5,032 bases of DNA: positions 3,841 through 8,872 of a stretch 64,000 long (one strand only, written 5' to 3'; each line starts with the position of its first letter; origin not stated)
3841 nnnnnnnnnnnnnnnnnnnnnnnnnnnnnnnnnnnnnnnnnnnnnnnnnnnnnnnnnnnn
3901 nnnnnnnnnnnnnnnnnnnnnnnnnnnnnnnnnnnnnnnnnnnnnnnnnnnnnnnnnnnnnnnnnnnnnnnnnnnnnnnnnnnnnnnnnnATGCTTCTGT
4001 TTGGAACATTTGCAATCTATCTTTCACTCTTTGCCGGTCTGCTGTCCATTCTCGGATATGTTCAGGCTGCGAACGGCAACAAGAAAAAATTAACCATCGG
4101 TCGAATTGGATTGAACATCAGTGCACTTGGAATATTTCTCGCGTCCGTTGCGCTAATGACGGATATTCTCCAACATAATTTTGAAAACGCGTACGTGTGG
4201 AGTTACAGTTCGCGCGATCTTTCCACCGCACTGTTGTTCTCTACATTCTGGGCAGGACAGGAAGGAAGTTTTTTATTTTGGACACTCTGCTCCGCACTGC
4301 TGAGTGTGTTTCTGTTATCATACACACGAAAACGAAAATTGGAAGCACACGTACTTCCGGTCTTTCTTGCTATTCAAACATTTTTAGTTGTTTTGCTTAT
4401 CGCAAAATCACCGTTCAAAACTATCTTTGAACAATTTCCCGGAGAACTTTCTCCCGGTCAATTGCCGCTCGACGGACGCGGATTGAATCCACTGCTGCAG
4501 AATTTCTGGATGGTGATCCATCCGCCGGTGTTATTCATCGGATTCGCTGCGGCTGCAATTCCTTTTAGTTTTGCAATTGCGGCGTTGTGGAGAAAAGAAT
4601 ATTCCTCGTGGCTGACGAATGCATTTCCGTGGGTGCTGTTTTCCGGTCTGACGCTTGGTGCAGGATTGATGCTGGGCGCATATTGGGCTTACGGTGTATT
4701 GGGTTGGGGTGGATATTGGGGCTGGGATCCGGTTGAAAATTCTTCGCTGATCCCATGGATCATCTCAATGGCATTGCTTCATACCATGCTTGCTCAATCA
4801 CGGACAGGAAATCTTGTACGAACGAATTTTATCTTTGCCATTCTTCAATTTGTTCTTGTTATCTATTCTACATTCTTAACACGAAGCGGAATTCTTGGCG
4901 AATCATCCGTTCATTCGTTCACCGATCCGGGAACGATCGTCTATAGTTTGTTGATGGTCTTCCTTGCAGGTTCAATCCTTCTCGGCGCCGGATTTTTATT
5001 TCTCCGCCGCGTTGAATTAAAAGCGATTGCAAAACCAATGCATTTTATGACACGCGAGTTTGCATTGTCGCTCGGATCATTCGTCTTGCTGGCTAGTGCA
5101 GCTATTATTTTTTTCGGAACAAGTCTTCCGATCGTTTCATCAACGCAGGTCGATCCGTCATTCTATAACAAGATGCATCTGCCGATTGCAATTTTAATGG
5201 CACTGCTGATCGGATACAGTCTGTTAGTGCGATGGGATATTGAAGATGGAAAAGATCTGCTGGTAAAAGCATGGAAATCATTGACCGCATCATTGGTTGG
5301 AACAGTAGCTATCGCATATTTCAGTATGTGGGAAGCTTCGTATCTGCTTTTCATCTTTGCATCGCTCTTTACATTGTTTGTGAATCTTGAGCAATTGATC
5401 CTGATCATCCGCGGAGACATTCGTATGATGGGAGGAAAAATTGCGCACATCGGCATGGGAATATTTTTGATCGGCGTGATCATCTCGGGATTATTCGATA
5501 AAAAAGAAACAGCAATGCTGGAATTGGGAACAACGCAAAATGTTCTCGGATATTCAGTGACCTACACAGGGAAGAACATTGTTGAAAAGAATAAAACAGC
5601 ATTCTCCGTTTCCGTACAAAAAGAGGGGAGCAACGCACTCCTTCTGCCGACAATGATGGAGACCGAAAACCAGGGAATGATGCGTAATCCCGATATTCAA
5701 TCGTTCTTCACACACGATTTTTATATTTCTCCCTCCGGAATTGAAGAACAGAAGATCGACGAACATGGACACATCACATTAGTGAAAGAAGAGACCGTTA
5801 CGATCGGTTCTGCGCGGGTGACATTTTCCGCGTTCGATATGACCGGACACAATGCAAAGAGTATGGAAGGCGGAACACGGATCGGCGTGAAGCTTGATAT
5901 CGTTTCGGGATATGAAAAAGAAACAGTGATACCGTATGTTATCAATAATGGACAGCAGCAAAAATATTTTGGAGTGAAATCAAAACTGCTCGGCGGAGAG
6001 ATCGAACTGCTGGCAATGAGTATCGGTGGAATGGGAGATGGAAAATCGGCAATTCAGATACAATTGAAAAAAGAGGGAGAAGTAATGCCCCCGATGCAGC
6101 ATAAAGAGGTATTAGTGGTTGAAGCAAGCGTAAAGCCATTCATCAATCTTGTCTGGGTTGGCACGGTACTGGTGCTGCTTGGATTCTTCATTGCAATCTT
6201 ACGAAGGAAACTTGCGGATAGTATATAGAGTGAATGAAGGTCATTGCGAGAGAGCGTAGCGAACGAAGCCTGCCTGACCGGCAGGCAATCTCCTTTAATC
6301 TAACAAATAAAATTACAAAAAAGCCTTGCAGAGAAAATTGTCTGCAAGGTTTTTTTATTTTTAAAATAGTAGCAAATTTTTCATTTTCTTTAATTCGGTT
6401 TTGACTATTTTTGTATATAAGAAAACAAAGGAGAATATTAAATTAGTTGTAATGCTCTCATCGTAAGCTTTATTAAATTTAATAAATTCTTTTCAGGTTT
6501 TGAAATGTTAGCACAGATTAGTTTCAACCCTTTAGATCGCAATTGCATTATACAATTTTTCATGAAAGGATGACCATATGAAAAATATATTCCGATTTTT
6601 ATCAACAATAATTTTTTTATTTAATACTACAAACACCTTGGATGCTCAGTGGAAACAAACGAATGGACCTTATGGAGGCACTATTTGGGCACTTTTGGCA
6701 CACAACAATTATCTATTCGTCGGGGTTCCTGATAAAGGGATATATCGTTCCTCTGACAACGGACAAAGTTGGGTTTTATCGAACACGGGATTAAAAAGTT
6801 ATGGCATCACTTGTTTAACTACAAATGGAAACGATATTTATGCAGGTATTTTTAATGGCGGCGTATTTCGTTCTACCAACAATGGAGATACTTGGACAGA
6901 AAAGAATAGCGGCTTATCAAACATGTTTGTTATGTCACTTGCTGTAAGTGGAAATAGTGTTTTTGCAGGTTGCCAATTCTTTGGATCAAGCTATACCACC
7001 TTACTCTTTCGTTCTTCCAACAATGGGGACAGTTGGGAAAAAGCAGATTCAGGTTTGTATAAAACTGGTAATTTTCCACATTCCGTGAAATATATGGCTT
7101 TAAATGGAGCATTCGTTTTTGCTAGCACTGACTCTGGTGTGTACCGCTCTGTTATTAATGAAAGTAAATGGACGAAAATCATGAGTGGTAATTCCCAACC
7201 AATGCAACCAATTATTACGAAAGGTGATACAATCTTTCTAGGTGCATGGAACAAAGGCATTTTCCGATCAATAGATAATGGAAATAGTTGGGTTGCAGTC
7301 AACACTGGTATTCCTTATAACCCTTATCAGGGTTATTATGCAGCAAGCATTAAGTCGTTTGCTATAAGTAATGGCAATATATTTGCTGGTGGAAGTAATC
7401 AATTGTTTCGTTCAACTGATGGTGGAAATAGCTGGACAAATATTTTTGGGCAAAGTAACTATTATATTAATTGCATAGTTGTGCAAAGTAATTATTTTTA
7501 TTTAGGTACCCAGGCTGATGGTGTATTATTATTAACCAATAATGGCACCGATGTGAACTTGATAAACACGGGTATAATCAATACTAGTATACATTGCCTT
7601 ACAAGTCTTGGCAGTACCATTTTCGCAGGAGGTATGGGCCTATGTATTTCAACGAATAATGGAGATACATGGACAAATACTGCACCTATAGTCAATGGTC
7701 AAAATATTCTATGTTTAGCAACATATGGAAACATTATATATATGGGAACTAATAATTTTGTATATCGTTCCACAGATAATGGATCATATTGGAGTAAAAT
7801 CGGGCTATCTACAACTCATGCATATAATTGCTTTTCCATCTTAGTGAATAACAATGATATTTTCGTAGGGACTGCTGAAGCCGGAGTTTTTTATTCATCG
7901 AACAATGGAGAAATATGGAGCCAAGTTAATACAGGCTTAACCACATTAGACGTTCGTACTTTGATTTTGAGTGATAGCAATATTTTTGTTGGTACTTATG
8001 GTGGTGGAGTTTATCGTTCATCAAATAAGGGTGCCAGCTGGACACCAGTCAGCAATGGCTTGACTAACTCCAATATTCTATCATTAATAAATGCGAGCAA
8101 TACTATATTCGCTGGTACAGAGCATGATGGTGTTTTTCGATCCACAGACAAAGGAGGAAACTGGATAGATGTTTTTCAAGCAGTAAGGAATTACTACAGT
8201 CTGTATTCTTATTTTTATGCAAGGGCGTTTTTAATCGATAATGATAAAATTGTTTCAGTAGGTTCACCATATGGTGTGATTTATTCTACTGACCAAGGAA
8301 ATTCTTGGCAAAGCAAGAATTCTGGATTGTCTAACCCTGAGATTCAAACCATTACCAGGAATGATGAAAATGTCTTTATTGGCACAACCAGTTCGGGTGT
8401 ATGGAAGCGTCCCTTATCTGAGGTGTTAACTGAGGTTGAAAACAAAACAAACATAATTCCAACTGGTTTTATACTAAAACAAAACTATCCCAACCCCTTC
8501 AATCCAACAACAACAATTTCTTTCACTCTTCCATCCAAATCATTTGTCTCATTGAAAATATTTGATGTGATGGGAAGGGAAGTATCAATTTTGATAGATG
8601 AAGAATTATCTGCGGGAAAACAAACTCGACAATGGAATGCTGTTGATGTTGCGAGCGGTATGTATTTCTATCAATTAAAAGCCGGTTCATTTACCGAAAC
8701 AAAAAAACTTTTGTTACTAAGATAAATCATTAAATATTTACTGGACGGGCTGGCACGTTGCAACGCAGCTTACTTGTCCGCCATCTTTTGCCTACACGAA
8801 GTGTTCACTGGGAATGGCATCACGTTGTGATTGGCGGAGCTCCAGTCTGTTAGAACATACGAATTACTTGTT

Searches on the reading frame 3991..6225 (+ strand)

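Call 20: search_protein_families(library=pfam, proteins=[window:3991-6225:+], max_evalue=0.001)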
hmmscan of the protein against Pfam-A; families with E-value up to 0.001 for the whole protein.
window:3991-6225:+ (745 aa): 2 families
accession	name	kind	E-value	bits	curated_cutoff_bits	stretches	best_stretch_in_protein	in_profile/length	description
PF01578.25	Cytochrom_C_asm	-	1.2e-31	110.4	29.9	1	87-299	1-206/212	Cytochrome C assembly protein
PF16327.10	CcmF_C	-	9.3e-24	84.7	28.7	1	320-580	3-282/323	Cytochrome c-type biogenesis protein CcmF C-terminal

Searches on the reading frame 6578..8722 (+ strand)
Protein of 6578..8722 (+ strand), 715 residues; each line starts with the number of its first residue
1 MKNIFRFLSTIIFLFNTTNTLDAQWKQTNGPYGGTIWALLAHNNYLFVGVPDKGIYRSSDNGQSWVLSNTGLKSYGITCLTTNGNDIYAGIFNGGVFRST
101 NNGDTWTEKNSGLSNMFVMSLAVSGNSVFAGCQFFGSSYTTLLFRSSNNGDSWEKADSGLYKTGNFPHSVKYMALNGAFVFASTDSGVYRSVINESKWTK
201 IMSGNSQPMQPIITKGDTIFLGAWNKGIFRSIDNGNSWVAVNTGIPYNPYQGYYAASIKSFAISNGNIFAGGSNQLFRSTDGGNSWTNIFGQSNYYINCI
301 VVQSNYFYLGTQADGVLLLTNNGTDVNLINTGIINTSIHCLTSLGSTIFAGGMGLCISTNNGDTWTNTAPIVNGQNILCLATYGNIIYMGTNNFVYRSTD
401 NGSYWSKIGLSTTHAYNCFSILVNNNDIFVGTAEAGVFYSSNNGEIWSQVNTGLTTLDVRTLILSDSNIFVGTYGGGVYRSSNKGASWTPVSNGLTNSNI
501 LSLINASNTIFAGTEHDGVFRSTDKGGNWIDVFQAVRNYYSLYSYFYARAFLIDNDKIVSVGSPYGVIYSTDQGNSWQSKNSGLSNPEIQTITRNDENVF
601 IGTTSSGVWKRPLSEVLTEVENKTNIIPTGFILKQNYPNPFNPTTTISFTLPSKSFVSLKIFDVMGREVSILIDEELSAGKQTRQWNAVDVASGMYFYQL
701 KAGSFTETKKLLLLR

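Call 20: search_protein_families(library=pfam, proteins=[window:6578-8722:+], max_evalue=0.001)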
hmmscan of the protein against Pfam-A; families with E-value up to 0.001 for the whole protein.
window:6578-8722:+ (715 aa): 5 families
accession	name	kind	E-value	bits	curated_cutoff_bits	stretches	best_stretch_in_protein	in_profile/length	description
PF15902.12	Sortilin-Vps10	-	9.2e-22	77.9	33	3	356-458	4-120/446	Sortilin, neurotensin receptor 3,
PF19755.4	DUF6242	-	3.4e-12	47.1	29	0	416-488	143-217/217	Domain of unknown function (DUF6242)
PF18962.6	Por_Secre_tail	-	7e-11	42.7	27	1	637-712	2-74/75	Secretion system C-terminal sorting domain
PF14870.12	PSII_BNR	-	1.5e-07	31.4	27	1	389-513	34-146/303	Photosynthesis system II assembly factor YCF48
PF02012.26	BNR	-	8.6e-06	25.4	27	0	56-65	1-10/12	BNR/Asp-box repeat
